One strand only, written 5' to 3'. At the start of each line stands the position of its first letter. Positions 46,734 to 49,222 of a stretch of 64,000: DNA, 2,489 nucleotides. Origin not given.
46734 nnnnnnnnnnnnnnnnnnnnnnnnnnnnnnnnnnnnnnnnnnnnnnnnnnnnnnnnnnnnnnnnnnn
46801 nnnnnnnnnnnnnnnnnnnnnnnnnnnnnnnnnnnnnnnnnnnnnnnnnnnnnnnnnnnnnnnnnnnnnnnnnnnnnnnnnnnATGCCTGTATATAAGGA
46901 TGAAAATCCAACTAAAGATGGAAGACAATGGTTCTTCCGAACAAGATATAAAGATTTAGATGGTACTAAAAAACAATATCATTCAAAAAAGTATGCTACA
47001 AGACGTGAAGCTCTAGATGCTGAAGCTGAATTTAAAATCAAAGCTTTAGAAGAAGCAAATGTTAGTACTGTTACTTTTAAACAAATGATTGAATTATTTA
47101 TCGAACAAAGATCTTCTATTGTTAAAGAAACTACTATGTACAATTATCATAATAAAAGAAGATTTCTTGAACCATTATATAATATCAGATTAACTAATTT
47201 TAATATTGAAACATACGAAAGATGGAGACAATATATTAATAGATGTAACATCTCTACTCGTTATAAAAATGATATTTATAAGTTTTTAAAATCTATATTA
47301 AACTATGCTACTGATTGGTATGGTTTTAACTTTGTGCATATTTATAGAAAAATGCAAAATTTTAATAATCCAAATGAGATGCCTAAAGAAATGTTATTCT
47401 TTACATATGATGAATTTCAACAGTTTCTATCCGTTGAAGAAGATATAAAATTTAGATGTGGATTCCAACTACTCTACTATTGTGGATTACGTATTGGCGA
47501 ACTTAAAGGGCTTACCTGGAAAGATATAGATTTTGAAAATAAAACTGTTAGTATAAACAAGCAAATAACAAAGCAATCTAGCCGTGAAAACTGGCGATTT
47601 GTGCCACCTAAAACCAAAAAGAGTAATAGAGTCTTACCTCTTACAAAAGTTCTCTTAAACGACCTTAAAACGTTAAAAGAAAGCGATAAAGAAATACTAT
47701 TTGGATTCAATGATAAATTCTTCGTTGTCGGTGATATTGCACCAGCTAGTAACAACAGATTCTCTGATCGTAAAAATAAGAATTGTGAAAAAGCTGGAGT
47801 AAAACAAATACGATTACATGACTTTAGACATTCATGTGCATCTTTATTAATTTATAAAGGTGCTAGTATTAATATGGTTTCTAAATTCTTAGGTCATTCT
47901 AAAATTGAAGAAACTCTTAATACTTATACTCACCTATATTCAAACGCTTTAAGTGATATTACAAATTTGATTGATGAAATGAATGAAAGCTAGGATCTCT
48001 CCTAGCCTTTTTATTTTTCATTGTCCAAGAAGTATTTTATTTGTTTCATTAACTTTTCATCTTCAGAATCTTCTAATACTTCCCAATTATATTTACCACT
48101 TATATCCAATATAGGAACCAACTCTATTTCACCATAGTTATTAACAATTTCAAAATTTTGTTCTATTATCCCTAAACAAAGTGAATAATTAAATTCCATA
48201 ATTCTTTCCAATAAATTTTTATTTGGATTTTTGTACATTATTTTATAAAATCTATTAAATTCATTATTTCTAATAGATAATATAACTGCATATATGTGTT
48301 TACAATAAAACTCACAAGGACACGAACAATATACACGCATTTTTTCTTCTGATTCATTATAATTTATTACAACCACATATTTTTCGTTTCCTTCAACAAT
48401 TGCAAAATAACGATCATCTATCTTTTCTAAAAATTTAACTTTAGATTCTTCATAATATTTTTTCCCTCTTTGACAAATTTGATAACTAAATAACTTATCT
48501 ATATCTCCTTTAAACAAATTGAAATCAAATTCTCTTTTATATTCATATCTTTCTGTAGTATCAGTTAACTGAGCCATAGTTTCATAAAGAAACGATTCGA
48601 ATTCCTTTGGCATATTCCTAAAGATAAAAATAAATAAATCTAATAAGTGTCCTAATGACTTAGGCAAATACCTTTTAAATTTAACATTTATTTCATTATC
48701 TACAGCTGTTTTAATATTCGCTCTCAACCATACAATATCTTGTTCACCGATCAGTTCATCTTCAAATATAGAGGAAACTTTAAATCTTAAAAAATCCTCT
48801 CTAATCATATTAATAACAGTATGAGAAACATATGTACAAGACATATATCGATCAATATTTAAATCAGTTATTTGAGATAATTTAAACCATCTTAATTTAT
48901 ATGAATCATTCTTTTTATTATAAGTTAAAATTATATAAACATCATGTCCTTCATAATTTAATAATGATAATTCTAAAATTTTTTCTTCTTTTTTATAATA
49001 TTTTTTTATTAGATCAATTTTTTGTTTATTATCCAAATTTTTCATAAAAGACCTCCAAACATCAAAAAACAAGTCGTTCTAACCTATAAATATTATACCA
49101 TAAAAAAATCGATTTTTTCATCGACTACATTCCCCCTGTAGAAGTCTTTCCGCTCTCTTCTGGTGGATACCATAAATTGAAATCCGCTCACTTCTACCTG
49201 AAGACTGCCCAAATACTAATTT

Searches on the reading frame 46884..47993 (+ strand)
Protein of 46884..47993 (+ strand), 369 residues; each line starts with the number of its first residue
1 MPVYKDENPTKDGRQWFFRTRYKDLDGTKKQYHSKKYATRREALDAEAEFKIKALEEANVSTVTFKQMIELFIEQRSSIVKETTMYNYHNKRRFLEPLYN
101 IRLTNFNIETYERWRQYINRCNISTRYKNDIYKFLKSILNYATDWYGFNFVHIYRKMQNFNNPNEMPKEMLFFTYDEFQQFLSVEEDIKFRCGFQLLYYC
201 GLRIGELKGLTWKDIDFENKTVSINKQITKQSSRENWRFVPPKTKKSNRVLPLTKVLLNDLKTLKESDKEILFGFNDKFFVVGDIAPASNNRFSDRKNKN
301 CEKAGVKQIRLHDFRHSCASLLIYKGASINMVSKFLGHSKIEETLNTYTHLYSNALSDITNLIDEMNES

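Call 8: search_protein_families(library=pfam, proteins=[window:46884-47993:+], max_evalue=0.01)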
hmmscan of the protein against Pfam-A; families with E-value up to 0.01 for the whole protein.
window:46884-47993:+ (369 aa): 2 families
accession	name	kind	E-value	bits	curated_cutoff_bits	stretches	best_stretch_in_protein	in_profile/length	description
PF00589.27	Phage_integrase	-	9.7e-28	97.5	27.1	1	174-352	4-169/172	Phage integrase family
PF14657.12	Arm-DNA-bind_4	-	1.6e-06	28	22.3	1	16-56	2-44/47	Arm DNA-binding domain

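Call 9: search_protein_families(library=phrogs, proteins=[window:46884-47993:+], max_evalue=0.001)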
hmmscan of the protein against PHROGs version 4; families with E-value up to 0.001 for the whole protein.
window:46884-47993:+ (369 aa): 7 families
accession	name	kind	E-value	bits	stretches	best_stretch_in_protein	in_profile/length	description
phrog_1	-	integration and excision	6.2e-65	221.6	1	11-368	119-452/611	integrase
phrog_216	-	integration and excision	3.6e-37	129.1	1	164-365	47-238/301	integrase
phrog_7685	-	integration and excision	1.4e-14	55.3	1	242-366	122-238/240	integrase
phrog_25190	-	integration and excision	3.2e-07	31.6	1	301-358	39-96/109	integrase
phrog_23783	-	integration and excision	5e-07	30.8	1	12-149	11-145/162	integrase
phrog_35951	-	unknown function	6e-06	27.6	1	301-365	13-76/97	-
phrog_7269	-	integration and excision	9e-05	23.3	1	309-358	28-76/89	integrase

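Call 86: search_protein_families(library=ncbifam, proteins=[window:46884-47993:+], max_evalue=0.01)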
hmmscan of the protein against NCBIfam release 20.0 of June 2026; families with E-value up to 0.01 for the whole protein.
window:46884-47993:+ (369 aa): 10 families
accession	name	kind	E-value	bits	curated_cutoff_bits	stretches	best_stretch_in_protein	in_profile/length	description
NF040815.2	recomb_XerA_Arch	equivalog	1.8e-24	86.7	220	1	82-357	14-260/263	site-specific tyrosine recombinase/integron integrase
TIGR02224.1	recomb_XerC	equivalog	8.3e-19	68.1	335.15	1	82-358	15-284/295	tyrosine recombinase XerC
TIGR02225.1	recomb_XerD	equivalog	6.9e-18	65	329.6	1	175-360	106-283/290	site-specific tyrosine recombinase XerD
TIGR02249.1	integrase_gron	subfamily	5.6e-16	58.8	265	2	300-364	249-313/315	integron integrase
NF001399.0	PRK00283.1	subfamily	2.1e-14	53.5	279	1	152-359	96-291/300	tyrosine recombinase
NF002331.0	PRK01287.1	subfamily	2.4e-10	39.9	371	1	175-359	144-320/365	site-specific tyrosine recombinase XerC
NF011946.0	PRK15417.1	equivalog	2.9e-09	36.6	435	2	298-357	262-321/337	integron integrase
NF003462.0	PRK05084.1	equivalog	1.6e-07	30.4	267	1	195-359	202-352/360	tyrosine recombinase XerS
NF007371.0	PRK09871.1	subfamily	1.6e-06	27.8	222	1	302-352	126-175/198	tyrosine-type DNA invertase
NF007370.0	PRK09870.1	subfamily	7.7e-06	25.7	221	1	172-346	12-175/200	tyrosine-type DNA invertase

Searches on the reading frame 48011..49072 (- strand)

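Call 8: search_protein_families(library=pfam, proteins=[window:48011-49072:-], max_evalue=0.01)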
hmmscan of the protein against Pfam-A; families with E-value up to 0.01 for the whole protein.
window:48011-49072:- (353 aa): 1 family
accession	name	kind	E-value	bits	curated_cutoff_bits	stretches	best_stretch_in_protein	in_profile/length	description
PF04434.22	SWIM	-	4.5e-06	26.5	19.6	1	239-266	8-36/38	SWIM zinc finger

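Call 9: search_protein_families(library=phrogs, proteins=[window:48011-49072:-], max_evalue=0.001)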
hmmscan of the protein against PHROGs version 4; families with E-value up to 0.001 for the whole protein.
window:48011-49072:- (353 aa): 0 families

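Call 86: search_protein_families(library=ncbifam, proteins=[window:48011-49072:-], max_evalue=0.01)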
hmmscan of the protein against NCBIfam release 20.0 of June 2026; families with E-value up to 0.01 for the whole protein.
window:48011-49072:- (353 aa): 0 families

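Call 87: search_protein_families(library=padloc, proteins=[window:48011-49072:-], max_evalue=0.001)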
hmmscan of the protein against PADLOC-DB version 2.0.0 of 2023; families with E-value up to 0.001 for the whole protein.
window:48011-49072:- (353 aa): 1 family
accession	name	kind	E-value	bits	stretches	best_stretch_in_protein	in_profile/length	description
PDLC05053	PDC-S62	-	1.4e-08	31.8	1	194-272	17-95/566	-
